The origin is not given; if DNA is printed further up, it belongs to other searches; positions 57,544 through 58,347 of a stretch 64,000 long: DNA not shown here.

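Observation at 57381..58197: A bactofilin fused to an excisionase-type HTH, paired with a membrane-anchored HTH protein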

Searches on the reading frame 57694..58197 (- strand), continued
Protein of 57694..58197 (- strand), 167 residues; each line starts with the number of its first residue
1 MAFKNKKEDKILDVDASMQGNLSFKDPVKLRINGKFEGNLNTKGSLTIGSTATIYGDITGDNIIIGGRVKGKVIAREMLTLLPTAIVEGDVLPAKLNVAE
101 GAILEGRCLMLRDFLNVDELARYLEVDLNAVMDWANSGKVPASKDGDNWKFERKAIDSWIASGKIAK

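Call 23: find_related_loci(query=A1, collection=genome_contigs, flank=4000)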
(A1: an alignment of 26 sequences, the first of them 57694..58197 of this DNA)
Query A1 (167 aa) in genome_contigs; peptide patterns used: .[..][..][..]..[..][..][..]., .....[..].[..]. (x = any residue, [..] = any of these).
404 stretches matched a pattern; 380 encode a relative of the query (tblastn E <= 1e-3); the best 80 are kept; 80 distinct loci.
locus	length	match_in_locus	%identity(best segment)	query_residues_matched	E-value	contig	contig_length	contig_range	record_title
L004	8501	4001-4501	93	1-167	4e-102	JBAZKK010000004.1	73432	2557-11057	MAG: Candidatus Omnitrophota bacterium isolate SO_2017_LW4_141 scaffold_1023_c1_LW137-91_2017, whole genome shotgun sequ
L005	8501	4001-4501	84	1-167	3e-95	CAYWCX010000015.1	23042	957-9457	MAG TPA_asm: uncultured Planctomycetales bacterium isolate SRP098346_co1_343 genome assembly, contig: NODE_1962_length_2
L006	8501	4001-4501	77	1-167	2e-87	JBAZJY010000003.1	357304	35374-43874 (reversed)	MAG: Candidatus Omnitrophota bacterium isolate SO_2017_LW4_130 scaffold_79_c1_LW137-91_2017, whole genome shotgun sequen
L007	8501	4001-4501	77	1-167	2e-87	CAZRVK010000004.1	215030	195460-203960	MAG TPA_asm: uncultured Planctomycetales bacterium isolate binchicken_co117_54 genome assembly, contig: NODE_53_length_2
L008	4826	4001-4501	77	1-167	2e-87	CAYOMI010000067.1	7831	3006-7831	MAG TPA_asm: uncultured Planctomycetales bacterium isolate SRP098346_co1_93 genome assembly, contig: NODE_12729_length_7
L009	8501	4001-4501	76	1-167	2e-86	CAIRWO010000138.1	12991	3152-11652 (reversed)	MAG: Candidatus Omnitrophica bacterium isolate A4_bin-512 genome assembly, contig: bin-512:138/218, whole genome shotgun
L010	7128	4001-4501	75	1-167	5e-86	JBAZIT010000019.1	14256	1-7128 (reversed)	MAG: Candidatus Omnitrophota bacterium isolate SO_2017_LW4_101 scaffold_8237_c1_LW137-91_2017, whole genome shotgun sequ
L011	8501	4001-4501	74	1-167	5e-86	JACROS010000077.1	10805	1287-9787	MAG: Candidatus Omnitrophota bacterium isolate NC_groundwater_1967_Pr3_S-0.2um_38_3 scaffold_526126, whole genome shotgu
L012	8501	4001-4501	75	1-167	1e-85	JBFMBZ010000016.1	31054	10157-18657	MAG: Candidatus Omnitrophota bacterium isolate MAG177 MAG177_16, whole genome shotgun sequence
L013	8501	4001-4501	74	1-167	9e-86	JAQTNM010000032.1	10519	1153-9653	MAG: Candidatus Omnitrophota bacterium isolate STA_64 NODE_12890_length_10519_cov_2.448999_Sandtown_A, whole genome shot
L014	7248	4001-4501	75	1-167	1e-85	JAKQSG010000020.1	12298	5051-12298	MAG: Candidatus Omnitrophota bacterium isolate USMO_metabat.104 k141_196597, whole genome shotgun sequence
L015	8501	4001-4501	75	1-167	8e-86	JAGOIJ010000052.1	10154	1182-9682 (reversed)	MAG: Candidatus Omnitrophota bacterium isolate Go_SlDig_bin_191 Go_SlDig_20328_length_10154_cov_4.179316, whole genome s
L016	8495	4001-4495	75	1-165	1e-85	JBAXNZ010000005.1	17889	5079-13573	MAG: bacterium isolate ELA492 MAG492_5, whole genome shotgun sequence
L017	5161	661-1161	73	1-167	7e-86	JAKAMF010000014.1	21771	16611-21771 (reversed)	MAG: bacterium isolate WY5.bin157 NODE_3729_length_21771_cov_1.294724, whole genome shotgun sequence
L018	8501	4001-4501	75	1-167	9e-86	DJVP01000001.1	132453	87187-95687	MAG TPA_asm: Candidatus Omnitrophica bacterium UBA6253 UBA6253_contig_66075, whole genome shotgun sequence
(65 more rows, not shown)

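Call 25: predict_structure(alignment_id=A1)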
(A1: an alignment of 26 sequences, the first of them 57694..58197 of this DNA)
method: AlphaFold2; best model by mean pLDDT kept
length: 167 residues; sequences in the alignment: 26
mean_pLDDT: 82.7   pTM: 0.65
mean pLDDT of the five models: 82.7, 76.9, 76.5, 73.8, 70.7
residues with pLDDT >= 90: 68; 70-90: 75; 50-70: 14; < 50: 10
segments of 3 or more residues with pLDDT < 50: 1-9
pLDDT, mean of each block of 10 residues (from residue 1): 41 71 86 91 91 94 96 95 97 91 89 76 82 79 76 78 69
secondary structure, 60 per line:
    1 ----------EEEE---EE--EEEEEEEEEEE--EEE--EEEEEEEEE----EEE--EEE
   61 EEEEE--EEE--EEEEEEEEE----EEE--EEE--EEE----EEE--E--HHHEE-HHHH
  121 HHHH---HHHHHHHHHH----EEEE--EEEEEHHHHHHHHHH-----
elements in order: E11-14 E22-32 E35-37 E40-48 E53-55 E58-65 E68-70 E73-81 E86-88 E91-93 E96-98 E103-105 H117-124 H128-137 E142-145 E148-152 H153-162

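Call 26: find_encoding_contigs(protein=P0391, flank=5000, max_places=2)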
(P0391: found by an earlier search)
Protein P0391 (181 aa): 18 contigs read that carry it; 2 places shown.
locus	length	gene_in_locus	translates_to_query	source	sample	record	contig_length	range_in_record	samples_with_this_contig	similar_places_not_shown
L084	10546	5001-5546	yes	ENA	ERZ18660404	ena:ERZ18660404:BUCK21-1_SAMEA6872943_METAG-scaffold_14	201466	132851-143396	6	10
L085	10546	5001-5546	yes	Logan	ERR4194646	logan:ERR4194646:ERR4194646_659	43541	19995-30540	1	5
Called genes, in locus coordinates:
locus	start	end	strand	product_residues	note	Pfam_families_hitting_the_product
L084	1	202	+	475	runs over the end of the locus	PF01425:Amidase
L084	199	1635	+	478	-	PF02934:GatB_N, PF02637:GatB_Yqey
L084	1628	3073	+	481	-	PF00595:PDZ (faint), PF13180:PDZ_2 (weak), PF17820:PDZ_6, PF03572:Peptidase_S41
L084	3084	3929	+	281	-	PF04748:Polysacc_deac_2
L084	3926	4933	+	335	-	PF00814:TsaD, PF22521:HypF_C_2 (weak)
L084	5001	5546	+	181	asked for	PF04519:Bactofilin, PF12728:HTH_17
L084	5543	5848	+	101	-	PF12728:HTH_17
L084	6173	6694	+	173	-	PF00565:SNase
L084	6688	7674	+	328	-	PF01171:ATP_bind_3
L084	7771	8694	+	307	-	PF00535:Glycos_transf_2, PF13641:Glyco_tranf_2_3 (weak)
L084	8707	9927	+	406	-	-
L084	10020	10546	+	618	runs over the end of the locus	PF06480:FtsH_ext (faint), PF06068:TIP49 (weak), PF13191:AAA_16 (faint), PF00004:AAA, PF07728:AAA_5 (weak), PF17862:AAA_lid_3, PF01434:Peptidase_M41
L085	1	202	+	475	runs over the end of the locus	PF01425:Amidase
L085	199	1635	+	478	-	PF02934:GatB_N, PF02637:GatB_Yqey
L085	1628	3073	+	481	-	PF00595:PDZ (faint), PF13180:PDZ_2 (weak), PF17820:PDZ_6, PF03572:Peptidase_S41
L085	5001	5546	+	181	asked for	PF04519:Bactofilin, PF12728:HTH_17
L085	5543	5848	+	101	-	PF12728:HTH_17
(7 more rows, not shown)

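Call 27: find_encoding_contigs(protein=P0395, flank=5000, max_places=2)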
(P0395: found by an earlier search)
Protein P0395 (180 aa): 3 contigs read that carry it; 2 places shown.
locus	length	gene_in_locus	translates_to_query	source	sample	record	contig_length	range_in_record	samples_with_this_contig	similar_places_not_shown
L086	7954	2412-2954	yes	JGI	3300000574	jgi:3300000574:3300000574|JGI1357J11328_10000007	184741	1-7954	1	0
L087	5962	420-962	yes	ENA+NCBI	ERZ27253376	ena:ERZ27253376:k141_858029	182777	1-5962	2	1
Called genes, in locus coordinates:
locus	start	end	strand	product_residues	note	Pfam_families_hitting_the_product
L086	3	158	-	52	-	?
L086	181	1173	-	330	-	PF14623:Vint, PF07591:PT-HINT, PF14890:Intein_splicing (faint)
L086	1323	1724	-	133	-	PF07591:PT-HINT, PF14890:Intein_splicing (faint)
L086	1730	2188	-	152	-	-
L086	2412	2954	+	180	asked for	PF04519:Bactofilin, PF12728:HTH_17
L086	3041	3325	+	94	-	PF12728:HTH_17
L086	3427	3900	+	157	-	PF03449:GreA_GreB_N, PF01272:GreA_GreB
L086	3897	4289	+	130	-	PF01648:ACPS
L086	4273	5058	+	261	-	PF04794:YdjC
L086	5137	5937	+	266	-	PF01975:SurE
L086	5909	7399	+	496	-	PF00171:Aldedh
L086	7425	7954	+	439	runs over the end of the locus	PF00202:Aminotran_3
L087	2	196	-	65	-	?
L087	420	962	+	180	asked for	PF04519:Bactofilin, PF12728:HTH_17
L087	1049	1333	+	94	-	PF12728:HTH_17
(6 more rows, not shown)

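Call 29: find_encoding_contigs(protein=P0243, flank=4000, max_places=2)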
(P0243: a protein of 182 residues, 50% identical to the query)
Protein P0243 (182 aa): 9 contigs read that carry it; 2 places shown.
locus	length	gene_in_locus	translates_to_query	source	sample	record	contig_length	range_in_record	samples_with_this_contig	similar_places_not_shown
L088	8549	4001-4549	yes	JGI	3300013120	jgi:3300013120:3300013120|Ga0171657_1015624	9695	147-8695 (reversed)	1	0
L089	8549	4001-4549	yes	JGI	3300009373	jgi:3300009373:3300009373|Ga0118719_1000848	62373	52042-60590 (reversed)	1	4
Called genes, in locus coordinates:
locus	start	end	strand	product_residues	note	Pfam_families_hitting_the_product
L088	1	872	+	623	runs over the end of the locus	?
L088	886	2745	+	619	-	PF13584:BatD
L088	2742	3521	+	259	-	PF07719:TPR_2 (faint), PF00515:TPR_1 (weak)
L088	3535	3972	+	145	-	PF02308:MgtC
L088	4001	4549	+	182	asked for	PF04519:Bactofilin, PF12728:HTH_17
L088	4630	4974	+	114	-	PF12728:HTH_17 (weak)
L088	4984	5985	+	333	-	PF13180:PDZ_2 (faint), PF17820:PDZ_6 (weak), PF00595:PDZ (weak)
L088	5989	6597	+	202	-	-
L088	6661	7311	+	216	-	PF07719:TPR_2 (faint)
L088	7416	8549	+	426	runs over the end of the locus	?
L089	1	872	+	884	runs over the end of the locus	?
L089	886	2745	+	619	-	PF13584:BatD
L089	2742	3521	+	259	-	PF07719:TPR_2 (faint), PF00515:TPR_1 (weak)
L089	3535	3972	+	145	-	PF02308:MgtC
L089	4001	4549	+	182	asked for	PF04519:Bactofilin, PF12728:HTH_17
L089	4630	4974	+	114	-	PF12728:HTH_17 (weak)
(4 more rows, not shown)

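Call 30: find_encoding_contigs(protein=P0423, flank=4000, max_places=2)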
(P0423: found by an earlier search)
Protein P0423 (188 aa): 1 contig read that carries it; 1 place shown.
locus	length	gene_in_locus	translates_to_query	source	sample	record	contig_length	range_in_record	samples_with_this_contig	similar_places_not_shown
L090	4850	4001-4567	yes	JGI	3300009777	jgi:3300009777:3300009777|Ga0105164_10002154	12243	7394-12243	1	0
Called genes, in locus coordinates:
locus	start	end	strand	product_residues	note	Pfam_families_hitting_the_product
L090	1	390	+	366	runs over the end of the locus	PF25216:Volactin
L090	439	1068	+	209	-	-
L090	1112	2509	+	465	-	PF00142:Fer4_NifH (weak), PF01656:CbiA, PF06564:CBP_BcsQ, PF09140:MipZ (faint), PF10609:ParA (faint), PF13614:AAA_31, PF16561:AMPK1_CBM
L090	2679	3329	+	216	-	-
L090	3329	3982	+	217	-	-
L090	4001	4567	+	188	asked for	PF04519:Bactofilin, PF12728:HTH_17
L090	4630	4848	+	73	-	?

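Call 31: find_encoding_contigs(protein=P0399, flank=4000, max_places=2)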
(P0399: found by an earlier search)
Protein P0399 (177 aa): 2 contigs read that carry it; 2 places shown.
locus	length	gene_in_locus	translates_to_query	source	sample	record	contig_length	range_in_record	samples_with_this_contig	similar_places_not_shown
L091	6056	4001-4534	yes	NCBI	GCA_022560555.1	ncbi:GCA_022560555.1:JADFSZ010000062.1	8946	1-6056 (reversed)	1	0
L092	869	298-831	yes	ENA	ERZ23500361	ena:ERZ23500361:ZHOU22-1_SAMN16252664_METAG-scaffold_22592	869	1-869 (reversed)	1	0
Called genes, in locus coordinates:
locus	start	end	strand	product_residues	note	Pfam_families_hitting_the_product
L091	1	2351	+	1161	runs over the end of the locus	PF02811:PHP, PF07733:DNA_pol3_alpha, PF17657:DNA_pol3_finger, PF14579:HHH_6, PF01336:tRNA_anti-codon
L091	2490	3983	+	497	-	PF00072:Response_reg, PF02518:HATPase_c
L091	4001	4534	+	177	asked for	PF04519:Bactofilin, PF12728:HTH_17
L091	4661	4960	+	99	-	PF12728:HTH_17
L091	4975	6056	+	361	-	PF04715:, PF00425:Chorismate_bind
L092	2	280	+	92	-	?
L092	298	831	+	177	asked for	PF04519:Bactofilin, PF12728:HTH_17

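Call 33: fold_search(model_id=the predicted structure, library=pdb)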
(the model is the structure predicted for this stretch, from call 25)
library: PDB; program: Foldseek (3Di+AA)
matches with E <= 10: 584; with E <= 0.001: 0
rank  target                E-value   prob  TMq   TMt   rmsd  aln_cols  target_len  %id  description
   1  6rib_A                4.1e-03  1.00  0.48  0.78   3.6       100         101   25  Cryo-EM reconstruction of Thermus thermophilus bactofilin double helical filaments (released 2019-07-17)
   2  2n3d_MODEL_1_A        5.2e-03  1.00  0.47  0.73   4.2       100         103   26  Atomic structure of the cytoskeletal bactofilin BacA revealed by solid-state NMR (released 2015-12-16)
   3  6ria_1                7.2e-03  1.00  0.42  0.76   3.8        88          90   26  Bactofilin from Thermus thermophilus, F105R mutant crystal structure (released 2019-07-17)
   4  5i44_A                1.1e-01  1.00  0.24  0.55   4.9        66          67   18  Structure of RacA-DNA complex; P21 form (released 2016-05-04)
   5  5i44_B                1.2e-01  0.99  0.24  0.53   4.9        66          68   18  Structure of RacA-DNA complex; P21 form (released 2016-05-04)
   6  6ama_B                1.3e-01  1.00  0.27  0.75   1.4        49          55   24  Structure of S. coelicolor/S. venezuelae BldC-smeA-ssfA complex to 3.09 Angstrom (released 2018-03-28)
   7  8dgl_B                1.6e-01  1.00  0.28  0.62   2.6        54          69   22  Crystal Structure of the RdfS Excisionase (released 2022-10-05)
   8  8axg_AAA              1.7e-01  0.75  0.28  0.10   8.9       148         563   11  Crystal structure of Fusobacterium nucleatum fusolisin protease (released 2023-09-13)
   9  6ama_H                1.8e-01  1.00  0.27  0.76   1.3        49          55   24  Structure of S. coelicolor/S. venezuelae BldC-smeA-ssfA complex to 3.09 Angstrom (released 2018-03-28)
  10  5i44_G                1.8e-01  0.99  0.24  0.53   4.2        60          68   20  Structure of RacA-DNA complex; P21 form (released 2016-05-04)
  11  4j2n_A                1.9e-01  1.00  0.27  0.73   2.3        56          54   20  Crystal Structure of mycobacteriophage Pukovnik Xis (released 2013-10-23)
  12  4lhf                  2.2e-01  0.99  0.26  0.51   5.5        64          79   19  Crystal structure of a DNA binding protein from phage P2 (released 2014-03-05)
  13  8dgl_A                2.3e-01  1.00  0.28  0.66   1.4        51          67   20  Crystal Structure of the RdfS Excisionase (released 2022-10-05)
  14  8axg_CCC              2.7e-01  0.66  0.28  0.10   9.0       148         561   11  Crystal structure of Fusobacterium nucleatum fusolisin protease (released 2023-09-13)
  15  3f6o_A                2.7e-01  0.51  0.18  0.27   7.2        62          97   24  Crystal structure of ArsR family transcriptional regulator, RHA00566 (released 2008-11-25)
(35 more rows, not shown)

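Call 36: search_protein_families(library=pfam, proteins=[P0285, P0287, P0275, P0282, P0321, P0250, P0267, P0346, P0325, P0343], max_evalue=0.01)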
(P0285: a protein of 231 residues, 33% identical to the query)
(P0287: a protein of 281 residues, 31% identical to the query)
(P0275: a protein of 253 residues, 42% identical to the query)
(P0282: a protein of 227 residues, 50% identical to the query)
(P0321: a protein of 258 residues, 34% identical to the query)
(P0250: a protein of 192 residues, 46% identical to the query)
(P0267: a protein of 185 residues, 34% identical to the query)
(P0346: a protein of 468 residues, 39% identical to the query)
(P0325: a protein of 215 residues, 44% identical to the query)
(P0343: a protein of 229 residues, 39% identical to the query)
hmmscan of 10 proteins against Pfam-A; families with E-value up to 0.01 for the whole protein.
P0285 (231 aa): 25 families
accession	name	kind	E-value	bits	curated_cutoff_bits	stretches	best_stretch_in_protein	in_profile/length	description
PF12728.13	HTH_17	-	9.7e-36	122.2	27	3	99-147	2-50/51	Helix-turn-helix domain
PF18805.7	LRR_10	-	1.1e-08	35.2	30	0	56-74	34-51/67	Leucine-rich repeat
PF00376.29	MerR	-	2.5e-08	34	28.2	1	172-203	1-34/38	MerR family regulatory protein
PF13384.12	HTH_23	-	7.5e-07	29.2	24.6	1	164-192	12-39/50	Homeodomain-like domain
PF12964.13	DUF3853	-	7.6e-07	29.6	22.1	0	146-196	24-72/97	Protein of unknown function (DUF3853)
PF02796.21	HTH_7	-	5.1e-06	27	23.8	1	155-189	7-40/45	Helix-turn-helix domain of resolvase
PF10743.14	Phage_Cox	-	6.5e-06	26.3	27.5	0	170-197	11-38/87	Regulatory phage protein cox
PF01978.25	TrmB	-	1.1e-05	25.6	25.6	0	167-190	19-42/68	Sugar-specific transcriptional regulator TrmB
PF09339.16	HTH_IclR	-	2.2e-05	24.5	22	0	167-191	15-39/52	IclR helix-turn-helix domain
PF01381.28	HTH_3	-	2.8e-05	24.5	23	0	163-192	2-31/55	Helix-turn-helix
PF13411.12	MerR_1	-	4e-05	24.1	21.6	0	171-214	1-45/69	MerR HTH family regulatory protein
PF13551.12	HTH_29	-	6.5e-05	23.4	28.1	0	165-192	7-34/64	Winged helix-turn helix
PF13443.12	HTH_26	-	0.00021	21.9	22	0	164-193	4-33/63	Cro/C1-type HTH DNA-binding domain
PF05930.18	Phage_AlpA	-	0.0005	20.3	21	0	174-198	7-31/51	Prophage CP4-57 regulatory protein (AlpA)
PF13591.12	MerR_2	-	0.00076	19.7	29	0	172-225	2-55/84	MerR HTH family regulatory protein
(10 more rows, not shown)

P0287 (281 aa): 2 families
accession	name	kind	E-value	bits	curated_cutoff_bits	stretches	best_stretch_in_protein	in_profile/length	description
PF04519.19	Bactofilin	-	1.8e-44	150.4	27.9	2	169-265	1-97/98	Polymer-forming cytoskeletal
PF11999.13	Ice_binding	-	0.0052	16.9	28.7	0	38-77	158-197/208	Ice-binding-like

P0275 (253 aa): 2 families
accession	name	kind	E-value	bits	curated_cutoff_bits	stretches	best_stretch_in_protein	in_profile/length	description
PF04519.19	Bactofilin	-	1.8e-24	86.3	27.9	1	18-114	3-97/98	Polymer-forming cytoskeletal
PF07238.19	PilZ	-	6.7e-10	39.6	22.5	1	141-249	1-101/102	PilZ domain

P0282 (227 aa): 1 family
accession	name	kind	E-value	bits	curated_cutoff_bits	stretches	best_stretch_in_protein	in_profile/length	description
PF04519.19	Bactofilin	-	5.1e-23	81.6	27.9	1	19-114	5-98/98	Polymer-forming cytoskeletal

P0321 (258 aa): 2 families
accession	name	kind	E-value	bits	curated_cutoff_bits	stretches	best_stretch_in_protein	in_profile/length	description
PF04519.19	Bactofilin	-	3.6e-37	127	27.9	2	11-109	1-97/98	Polymer-forming cytoskeletal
PF10833.13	DUF2572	-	7.5e-08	32.7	23.8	0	186-218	148-180/219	Protein of unknown function (DUF2572)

P0250 (192 aa): 2 families
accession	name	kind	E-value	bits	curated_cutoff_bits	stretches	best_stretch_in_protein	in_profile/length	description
PF04519.19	Bactofilin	-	1.9e-25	89.4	27.9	1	23-120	2-97/98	Polymer-forming cytoskeletal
PF12728.13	HTH_17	-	3.1e-09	37.4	27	1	142-190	1-49/51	Helix-turn-helix domain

P0267 (185 aa): 2 families
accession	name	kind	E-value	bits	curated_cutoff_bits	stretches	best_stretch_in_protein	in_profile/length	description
PF04519.19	Bactofilin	-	1.1e-22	80.5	27.9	1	18-110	8-98/98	Polymer-forming cytoskeletal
PF12728.13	HTH_17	-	6.9e-09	36.3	27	1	133-182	2-50/51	Helix-turn-helix domain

P0346 (468 aa): 9 families
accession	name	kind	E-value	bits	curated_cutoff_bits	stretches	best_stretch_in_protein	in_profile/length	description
PF13614.12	AAA_31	-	2.5e-51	174.6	27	1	191-365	2-176/177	AAA domain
PF01656.29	CbiA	-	9.8e-19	68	25.4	1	193-415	1-125/125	CobQ/CobB/MinD/ParA nucleotide binding domain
PF04519.19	Bactofilin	-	1.9e-17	63.7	27.9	1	54-152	1-97/98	Polymer-forming cytoskeletal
PF06564.18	CBP_BcsQ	-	6.5e-14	52.4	21.3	1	192-433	3-231/234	Cellulose biosynthesis protein BcsQ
PF09140.17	MipZ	-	7.6e-13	48.8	20.7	1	192-407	2-196/262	ATPase MipZ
PF10609.15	ParA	-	6.6e-10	39.3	27.1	1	190-324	3-129/246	NUBPL iron-transfer P-loop NTPase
PF00142.24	Fer4_NifH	-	3e-07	30.6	25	1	198-263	7-74/271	4Fe-4S iron sulfur cluster binding proteins, NifH/frxC family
PF02374.21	ArsA_ATPase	-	0.00018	21.3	24.3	1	198-235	8-45/305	Anion-transporting ATPase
PF07015.17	VirC1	-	0.0051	16.6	24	0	191-229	2-40/231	VirC1 protein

P0325 (215 aa): 1 family
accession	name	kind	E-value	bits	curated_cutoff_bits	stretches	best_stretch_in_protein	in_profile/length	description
PF04519.19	Bactofilin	-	3.6e-28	98.1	27.9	1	81-178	1-98/98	Polymer-forming cytoskeletal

P0343 (229 aa): 1 family
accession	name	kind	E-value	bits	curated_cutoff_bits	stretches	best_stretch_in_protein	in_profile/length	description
PF04519.19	Bactofilin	-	1.4e-23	83.4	27.9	1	78-173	1-97/98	Polymer-forming cytoskeletal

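Call 50: find_encoding_contigs(protein=P0265, flank=3000, max_places=1)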
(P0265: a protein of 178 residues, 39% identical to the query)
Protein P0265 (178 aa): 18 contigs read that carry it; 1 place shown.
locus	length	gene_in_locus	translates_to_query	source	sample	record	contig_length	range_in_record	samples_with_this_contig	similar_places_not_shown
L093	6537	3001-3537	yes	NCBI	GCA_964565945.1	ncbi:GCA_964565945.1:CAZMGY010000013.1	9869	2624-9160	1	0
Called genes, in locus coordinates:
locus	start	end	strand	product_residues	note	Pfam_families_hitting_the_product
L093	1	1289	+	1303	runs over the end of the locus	?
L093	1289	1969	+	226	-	PF05036:SPOR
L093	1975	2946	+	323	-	PF07719:TPR_2 (weak), PF00515:TPR_1 (weak), PF00595:PDZ (weak), PF13180:PDZ_2 (faint), PF17820:PDZ_6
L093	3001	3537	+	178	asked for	PF04519:Bactofilin, PF12728:HTH_17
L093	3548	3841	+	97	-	PF12728:HTH_17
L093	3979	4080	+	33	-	-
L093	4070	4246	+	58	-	-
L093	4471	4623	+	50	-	-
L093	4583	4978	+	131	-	-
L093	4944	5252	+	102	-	-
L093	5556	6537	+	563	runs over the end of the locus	?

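Call 51: find_encoding_contigs(protein=P0247, flank=3000, max_places=1)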
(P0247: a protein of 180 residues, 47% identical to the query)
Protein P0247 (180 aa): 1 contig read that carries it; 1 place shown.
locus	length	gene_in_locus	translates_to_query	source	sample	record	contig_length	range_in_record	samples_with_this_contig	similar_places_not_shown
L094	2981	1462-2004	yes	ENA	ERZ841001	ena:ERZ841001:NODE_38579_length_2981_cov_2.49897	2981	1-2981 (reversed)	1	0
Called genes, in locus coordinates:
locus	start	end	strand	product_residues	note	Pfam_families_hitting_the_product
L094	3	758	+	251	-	?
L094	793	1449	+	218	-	PF02308:MgtC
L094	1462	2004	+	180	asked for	PF04519:Bactofilin, PF12728:HTH_17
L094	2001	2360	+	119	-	PF12728:HTH_17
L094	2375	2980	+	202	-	?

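Call 52: find_encoding_contigs(protein=P0257, flank=3000, max_places=1)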
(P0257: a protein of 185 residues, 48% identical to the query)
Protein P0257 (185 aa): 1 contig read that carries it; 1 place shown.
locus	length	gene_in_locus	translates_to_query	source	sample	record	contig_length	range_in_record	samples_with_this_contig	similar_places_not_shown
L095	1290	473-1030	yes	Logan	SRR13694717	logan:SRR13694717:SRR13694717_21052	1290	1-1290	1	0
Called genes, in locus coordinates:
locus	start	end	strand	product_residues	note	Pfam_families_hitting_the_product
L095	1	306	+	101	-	?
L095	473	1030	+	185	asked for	PF04519:Bactofilin, PF12728:HTH_17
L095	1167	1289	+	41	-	?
